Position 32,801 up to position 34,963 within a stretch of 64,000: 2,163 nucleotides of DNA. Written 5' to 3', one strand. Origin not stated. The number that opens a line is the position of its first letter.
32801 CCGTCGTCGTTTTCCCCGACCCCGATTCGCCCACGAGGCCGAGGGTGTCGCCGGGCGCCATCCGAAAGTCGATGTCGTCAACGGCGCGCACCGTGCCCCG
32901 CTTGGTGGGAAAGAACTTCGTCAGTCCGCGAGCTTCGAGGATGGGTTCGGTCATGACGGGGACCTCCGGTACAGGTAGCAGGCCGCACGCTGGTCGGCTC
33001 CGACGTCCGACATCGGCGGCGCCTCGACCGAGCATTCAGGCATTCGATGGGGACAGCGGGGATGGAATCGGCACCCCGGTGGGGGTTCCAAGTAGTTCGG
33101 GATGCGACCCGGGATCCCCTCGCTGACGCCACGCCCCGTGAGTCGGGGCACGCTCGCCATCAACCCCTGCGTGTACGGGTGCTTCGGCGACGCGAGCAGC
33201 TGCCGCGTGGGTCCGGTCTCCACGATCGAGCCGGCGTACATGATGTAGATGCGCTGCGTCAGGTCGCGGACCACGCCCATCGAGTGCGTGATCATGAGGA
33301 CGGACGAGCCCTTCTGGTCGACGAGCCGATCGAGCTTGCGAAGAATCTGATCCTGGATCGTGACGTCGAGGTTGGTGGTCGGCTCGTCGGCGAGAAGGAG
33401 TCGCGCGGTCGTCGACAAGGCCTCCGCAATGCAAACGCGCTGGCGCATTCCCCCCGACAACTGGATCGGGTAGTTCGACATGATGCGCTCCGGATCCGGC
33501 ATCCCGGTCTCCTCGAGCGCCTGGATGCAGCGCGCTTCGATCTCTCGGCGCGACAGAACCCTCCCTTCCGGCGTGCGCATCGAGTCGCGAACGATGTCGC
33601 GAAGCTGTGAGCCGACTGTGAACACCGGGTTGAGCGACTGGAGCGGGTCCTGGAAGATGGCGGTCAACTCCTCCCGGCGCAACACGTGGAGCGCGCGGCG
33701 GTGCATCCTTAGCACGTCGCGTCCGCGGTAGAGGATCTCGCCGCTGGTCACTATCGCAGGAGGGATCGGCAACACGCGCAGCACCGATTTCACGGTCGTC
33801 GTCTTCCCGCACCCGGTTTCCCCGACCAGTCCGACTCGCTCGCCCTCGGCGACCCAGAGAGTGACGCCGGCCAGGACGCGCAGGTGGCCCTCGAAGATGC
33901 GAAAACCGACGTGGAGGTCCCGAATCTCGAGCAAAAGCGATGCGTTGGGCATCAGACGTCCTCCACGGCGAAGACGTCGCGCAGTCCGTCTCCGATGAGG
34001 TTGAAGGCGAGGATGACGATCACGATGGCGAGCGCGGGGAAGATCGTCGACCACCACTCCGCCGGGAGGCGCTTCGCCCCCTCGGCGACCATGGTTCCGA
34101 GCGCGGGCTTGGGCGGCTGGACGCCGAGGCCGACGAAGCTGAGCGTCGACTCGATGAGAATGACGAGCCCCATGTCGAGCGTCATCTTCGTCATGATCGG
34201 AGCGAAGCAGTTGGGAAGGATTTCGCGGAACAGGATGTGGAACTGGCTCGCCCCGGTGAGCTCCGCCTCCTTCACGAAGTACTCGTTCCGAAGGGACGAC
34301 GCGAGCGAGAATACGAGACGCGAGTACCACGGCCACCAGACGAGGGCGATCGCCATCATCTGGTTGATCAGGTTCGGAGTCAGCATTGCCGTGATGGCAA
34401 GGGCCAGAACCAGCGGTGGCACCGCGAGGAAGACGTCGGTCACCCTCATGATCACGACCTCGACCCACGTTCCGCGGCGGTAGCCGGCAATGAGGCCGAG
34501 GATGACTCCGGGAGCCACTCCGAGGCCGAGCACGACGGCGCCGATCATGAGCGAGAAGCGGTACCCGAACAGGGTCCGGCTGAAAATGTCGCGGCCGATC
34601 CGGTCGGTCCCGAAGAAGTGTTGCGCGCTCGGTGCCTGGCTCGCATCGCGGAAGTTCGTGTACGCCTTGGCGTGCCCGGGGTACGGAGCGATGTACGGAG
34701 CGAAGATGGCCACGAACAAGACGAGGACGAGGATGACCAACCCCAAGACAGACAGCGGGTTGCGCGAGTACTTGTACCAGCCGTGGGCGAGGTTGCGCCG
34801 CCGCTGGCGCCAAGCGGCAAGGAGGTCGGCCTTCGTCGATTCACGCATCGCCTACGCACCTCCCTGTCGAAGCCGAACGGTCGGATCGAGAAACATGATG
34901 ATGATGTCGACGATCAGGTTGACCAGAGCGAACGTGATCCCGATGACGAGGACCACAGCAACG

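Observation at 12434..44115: A 31 kb island for anaerobic use of Pro/Hyp (collagen-type) peptides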

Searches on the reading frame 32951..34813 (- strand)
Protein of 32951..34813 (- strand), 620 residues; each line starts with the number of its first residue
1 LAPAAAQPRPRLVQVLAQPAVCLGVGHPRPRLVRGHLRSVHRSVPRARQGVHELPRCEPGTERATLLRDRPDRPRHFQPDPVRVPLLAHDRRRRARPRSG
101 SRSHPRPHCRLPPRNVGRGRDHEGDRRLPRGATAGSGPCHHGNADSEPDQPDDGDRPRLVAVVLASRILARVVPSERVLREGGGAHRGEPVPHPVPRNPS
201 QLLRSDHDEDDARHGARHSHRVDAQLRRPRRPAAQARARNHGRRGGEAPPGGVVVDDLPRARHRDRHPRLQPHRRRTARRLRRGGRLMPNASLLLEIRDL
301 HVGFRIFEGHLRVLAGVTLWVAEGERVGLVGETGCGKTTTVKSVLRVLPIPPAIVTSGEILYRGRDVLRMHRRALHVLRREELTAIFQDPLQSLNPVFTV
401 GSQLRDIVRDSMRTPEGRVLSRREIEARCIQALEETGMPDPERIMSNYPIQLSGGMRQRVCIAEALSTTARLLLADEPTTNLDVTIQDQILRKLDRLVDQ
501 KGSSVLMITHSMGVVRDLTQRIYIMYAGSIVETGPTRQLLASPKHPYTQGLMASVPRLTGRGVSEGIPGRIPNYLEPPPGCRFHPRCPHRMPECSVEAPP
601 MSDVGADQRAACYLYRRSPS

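Call 6: search_protein_families(library=pfam, proteins=[window:32951-34813:-])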
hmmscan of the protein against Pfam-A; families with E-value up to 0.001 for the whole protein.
window:32951-34813:- (620 aa): 2 families
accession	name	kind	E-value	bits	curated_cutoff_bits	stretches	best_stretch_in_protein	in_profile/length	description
PF00005.33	ABC_tran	-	5.1e-27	95.6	25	1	315-480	2-137/137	ABC transporter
PF08352.17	oligo_HPY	-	1.5e-20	73.7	27.1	1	531-594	1-65/65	Oligopeptide/dipeptide transporter, C-terminal region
